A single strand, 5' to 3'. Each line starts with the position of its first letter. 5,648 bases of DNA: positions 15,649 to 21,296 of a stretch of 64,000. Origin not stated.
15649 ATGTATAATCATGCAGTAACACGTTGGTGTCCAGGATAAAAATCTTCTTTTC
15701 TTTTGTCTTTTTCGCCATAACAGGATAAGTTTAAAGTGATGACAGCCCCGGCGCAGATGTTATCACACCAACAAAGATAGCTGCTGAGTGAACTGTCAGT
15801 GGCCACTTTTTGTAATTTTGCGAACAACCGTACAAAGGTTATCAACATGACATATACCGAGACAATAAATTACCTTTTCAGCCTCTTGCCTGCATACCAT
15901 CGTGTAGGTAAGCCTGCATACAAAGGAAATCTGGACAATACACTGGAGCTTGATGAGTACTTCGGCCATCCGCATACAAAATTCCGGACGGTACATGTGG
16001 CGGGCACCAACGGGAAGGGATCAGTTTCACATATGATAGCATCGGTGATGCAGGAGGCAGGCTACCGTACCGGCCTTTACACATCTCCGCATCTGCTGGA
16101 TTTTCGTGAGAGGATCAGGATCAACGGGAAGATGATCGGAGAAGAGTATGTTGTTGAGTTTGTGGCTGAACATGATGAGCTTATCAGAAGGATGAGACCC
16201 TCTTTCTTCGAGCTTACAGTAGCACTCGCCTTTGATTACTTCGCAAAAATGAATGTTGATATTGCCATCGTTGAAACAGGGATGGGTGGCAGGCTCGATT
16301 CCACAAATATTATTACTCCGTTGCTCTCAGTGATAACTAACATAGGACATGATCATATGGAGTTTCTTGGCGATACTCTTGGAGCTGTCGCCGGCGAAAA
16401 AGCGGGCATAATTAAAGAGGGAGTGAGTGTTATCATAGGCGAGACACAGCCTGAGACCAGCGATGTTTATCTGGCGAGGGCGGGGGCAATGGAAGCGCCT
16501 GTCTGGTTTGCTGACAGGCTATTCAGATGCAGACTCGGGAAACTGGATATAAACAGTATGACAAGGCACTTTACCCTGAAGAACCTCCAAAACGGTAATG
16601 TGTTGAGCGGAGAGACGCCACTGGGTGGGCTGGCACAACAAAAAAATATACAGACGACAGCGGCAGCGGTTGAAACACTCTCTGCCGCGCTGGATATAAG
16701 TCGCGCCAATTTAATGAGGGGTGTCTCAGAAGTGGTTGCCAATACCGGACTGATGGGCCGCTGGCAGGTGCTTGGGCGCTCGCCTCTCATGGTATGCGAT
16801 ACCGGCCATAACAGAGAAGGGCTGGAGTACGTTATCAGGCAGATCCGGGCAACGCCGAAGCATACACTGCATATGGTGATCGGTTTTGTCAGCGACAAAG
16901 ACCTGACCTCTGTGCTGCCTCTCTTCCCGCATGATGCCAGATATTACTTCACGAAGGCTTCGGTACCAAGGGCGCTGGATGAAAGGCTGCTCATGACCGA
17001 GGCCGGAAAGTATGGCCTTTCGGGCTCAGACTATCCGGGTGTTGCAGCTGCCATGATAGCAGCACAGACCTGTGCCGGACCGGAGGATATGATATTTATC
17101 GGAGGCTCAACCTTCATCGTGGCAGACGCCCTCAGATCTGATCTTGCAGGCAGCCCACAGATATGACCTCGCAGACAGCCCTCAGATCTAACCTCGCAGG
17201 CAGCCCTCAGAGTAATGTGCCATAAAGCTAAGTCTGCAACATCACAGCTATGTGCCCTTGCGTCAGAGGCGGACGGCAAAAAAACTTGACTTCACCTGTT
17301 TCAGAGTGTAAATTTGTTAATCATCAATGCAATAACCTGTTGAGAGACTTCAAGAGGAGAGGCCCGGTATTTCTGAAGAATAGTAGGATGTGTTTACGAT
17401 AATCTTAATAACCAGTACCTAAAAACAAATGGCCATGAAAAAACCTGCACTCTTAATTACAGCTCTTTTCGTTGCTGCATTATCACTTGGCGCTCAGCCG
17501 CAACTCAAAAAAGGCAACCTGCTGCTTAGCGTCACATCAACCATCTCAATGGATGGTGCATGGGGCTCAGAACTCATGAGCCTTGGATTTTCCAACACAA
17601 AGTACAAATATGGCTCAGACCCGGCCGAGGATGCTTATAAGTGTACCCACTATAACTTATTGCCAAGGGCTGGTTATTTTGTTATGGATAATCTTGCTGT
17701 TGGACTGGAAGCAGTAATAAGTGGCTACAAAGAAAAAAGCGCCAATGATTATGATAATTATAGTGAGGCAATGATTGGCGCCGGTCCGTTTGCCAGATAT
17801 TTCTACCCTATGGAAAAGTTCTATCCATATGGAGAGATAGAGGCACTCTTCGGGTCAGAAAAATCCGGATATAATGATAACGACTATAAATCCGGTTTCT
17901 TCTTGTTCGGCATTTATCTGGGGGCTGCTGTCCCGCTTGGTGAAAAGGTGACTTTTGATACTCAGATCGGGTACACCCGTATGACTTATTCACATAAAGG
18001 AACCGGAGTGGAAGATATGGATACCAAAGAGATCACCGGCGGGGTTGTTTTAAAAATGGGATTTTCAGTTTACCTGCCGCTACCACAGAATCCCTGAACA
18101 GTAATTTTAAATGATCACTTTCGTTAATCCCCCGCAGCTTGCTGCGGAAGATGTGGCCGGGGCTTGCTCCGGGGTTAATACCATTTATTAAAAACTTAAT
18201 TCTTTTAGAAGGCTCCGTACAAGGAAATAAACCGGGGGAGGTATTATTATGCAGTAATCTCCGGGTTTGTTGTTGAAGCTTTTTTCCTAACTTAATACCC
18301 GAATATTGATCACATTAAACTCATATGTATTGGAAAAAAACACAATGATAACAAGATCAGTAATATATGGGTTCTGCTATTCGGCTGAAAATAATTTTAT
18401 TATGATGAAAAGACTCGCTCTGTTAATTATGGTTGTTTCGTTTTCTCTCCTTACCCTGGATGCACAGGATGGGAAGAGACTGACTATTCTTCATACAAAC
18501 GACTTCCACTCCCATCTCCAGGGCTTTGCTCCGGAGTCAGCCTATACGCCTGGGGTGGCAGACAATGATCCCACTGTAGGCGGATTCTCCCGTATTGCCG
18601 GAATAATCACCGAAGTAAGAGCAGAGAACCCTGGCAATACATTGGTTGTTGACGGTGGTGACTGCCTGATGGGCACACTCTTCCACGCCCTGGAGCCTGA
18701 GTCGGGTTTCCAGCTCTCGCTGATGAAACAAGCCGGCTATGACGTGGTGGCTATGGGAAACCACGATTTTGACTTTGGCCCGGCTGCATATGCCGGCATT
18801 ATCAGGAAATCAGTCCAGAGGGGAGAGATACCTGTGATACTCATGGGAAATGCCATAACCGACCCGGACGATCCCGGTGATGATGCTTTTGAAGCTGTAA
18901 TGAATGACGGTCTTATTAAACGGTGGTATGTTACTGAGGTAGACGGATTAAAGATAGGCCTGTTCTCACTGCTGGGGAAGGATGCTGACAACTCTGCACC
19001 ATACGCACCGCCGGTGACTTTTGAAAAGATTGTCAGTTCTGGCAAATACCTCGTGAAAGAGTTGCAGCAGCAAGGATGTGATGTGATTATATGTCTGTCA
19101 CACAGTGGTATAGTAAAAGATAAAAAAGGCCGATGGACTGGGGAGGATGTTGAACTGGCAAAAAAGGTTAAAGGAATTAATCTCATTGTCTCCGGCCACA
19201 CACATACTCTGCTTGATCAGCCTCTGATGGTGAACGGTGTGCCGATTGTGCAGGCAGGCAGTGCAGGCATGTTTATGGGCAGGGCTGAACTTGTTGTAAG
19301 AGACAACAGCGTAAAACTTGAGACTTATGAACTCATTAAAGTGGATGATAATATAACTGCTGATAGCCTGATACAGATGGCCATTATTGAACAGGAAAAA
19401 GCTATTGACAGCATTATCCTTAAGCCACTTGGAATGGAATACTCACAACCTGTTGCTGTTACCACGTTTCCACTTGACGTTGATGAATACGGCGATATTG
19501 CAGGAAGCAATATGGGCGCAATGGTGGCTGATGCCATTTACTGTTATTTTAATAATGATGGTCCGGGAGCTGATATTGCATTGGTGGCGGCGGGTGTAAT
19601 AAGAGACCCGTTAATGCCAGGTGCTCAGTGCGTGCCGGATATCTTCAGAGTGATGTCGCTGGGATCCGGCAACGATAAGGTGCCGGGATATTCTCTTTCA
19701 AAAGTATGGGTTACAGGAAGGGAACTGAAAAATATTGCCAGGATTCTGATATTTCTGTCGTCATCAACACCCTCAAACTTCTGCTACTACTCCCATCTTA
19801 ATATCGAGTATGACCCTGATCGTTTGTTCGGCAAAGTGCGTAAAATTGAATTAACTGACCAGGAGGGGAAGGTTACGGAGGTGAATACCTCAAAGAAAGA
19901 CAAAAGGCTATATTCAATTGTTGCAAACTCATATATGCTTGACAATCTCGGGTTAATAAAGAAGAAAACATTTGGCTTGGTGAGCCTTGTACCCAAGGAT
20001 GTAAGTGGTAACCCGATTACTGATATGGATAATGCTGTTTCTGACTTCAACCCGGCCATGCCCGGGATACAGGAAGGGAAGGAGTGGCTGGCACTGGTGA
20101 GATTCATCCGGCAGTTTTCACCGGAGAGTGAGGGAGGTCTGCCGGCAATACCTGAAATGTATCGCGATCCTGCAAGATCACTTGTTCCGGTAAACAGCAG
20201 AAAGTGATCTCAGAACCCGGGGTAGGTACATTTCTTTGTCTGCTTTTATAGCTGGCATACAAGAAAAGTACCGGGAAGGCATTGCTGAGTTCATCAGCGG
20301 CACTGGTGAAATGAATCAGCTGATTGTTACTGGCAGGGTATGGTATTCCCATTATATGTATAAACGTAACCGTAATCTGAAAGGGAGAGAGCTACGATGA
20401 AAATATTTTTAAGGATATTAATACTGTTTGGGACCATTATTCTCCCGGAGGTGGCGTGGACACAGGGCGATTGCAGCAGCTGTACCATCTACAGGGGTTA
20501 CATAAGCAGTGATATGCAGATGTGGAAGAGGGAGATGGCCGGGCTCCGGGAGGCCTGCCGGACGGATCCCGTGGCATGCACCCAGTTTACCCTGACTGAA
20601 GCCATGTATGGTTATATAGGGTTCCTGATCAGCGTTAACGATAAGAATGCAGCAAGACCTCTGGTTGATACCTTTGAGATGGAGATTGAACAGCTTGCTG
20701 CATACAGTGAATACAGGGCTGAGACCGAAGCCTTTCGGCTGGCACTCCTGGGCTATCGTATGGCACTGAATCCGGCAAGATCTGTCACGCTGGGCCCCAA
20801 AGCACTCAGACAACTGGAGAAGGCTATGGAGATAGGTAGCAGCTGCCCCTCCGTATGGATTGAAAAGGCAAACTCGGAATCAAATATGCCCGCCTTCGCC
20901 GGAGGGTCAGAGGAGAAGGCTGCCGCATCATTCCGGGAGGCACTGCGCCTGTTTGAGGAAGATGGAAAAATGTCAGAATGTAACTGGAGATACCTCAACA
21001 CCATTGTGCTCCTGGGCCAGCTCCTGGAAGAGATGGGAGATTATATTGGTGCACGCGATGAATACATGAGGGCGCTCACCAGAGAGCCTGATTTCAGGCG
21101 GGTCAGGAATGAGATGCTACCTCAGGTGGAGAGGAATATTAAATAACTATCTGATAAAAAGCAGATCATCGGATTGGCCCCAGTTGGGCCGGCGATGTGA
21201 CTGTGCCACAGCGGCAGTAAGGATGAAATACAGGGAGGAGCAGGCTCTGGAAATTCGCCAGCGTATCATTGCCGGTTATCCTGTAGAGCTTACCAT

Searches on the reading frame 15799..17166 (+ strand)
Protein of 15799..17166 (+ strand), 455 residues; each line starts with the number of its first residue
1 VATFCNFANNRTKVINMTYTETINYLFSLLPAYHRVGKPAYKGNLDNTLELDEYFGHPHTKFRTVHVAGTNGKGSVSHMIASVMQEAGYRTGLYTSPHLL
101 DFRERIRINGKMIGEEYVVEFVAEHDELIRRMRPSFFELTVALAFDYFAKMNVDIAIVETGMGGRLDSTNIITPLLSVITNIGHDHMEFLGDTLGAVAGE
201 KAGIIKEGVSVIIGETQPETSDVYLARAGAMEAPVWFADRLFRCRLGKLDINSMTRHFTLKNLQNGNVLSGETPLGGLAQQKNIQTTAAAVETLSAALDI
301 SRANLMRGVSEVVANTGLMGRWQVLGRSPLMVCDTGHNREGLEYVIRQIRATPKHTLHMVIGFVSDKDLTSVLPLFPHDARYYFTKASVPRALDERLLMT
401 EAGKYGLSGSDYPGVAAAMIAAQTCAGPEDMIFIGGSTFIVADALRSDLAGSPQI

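Call 8: search_protein_families(library=pfam, proteins=[window:15799-17166:+], max_evalue=0.001)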
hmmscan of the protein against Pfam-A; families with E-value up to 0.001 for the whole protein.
window:15799-17166:+ (455 aa): 2 families
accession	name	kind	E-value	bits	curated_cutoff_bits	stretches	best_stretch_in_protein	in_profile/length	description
PF08245.18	Mur_ligase_M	-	1.9e-12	48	24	1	67-217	1-125/200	Mur ligase middle domain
PF02875.26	Mur_ligase_C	-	4.6e-11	44.1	28.4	1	320-437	1-126/127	Mur ligase, glutamate ligase domain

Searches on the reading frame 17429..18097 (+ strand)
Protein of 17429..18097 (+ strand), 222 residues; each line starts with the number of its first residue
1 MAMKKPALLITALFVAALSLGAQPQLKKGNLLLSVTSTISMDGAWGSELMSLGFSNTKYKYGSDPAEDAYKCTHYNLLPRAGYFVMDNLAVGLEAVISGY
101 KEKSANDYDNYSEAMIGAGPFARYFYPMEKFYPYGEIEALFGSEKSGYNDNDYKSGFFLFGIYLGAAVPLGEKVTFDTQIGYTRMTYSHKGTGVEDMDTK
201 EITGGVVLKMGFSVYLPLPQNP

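Call 8: search_protein_families(library=pfam, proteins=[window:17429-18097:+], max_evalue=0.001)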
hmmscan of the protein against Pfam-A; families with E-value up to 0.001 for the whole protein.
window:17429-18097:+ (222 aa): 1 family
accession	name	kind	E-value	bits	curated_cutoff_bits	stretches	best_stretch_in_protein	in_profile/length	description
PF13505.12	OMP_b-brl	-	3e-10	41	28.7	1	27-208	15-173/175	Outer membrane protein beta-barrel domain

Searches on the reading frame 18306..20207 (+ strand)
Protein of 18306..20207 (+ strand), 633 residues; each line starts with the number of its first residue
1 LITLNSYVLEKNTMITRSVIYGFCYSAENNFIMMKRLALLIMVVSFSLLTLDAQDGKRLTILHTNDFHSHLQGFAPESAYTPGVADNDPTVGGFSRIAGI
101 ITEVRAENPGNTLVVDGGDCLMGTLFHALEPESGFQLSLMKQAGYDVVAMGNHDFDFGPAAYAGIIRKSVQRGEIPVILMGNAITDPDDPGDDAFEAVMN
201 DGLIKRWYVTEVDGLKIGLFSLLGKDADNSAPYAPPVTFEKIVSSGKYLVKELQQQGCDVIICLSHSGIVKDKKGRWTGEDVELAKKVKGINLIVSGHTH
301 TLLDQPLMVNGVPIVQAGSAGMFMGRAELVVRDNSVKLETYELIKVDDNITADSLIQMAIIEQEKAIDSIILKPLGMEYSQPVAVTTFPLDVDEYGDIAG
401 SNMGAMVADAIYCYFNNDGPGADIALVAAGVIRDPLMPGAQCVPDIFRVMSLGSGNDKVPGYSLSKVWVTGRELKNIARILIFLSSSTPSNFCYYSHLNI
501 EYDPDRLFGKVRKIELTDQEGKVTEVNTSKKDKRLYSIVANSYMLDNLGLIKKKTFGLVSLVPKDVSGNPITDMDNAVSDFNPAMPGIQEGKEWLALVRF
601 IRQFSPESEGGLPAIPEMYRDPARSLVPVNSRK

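Call 8: search_protein_families(library=pfam, proteins=[window:18306-20207:+], max_evalue=0.001)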
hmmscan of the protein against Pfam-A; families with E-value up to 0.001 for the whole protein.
window:18306-20207:+ (633 aa): 2 families
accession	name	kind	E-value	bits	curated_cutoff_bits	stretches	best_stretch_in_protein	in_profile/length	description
PF00149.33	Metallophos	-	2.5e-12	48.1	21.5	1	60-301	2-190/191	Calcineurin-like phosphoesterase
PF02872.23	5_nucleotid_C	-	2.7e-11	44.2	23.6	1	398-546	19-148/158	5'-nucleotidase, C-terminal domain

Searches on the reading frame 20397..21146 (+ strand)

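Call 8: search_protein_families(library=pfam, proteins=[window:20397-21146:+], max_evalue=0.001)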
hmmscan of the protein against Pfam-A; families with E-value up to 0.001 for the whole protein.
window:20397-21146:+ (249 aa): 4 families
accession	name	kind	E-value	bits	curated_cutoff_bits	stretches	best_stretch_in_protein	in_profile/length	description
PF13428.12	TPR_14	-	1.2e-07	32.1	23.5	0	204-239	5-40/44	Tetratricopeptide repeat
PF07719.23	TPR_2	-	1e-06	28.8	27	0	205-232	6-33/34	Tetratricopeptide repeat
PF13181.12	TPR_8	-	2.7e-05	24.4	25.7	0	204-232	5-33/34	Tetratricopeptide repeat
PF00515.34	TPR_1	-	0.00049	20.2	27.8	0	206-233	7-34/34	Tetratricopeptide repeat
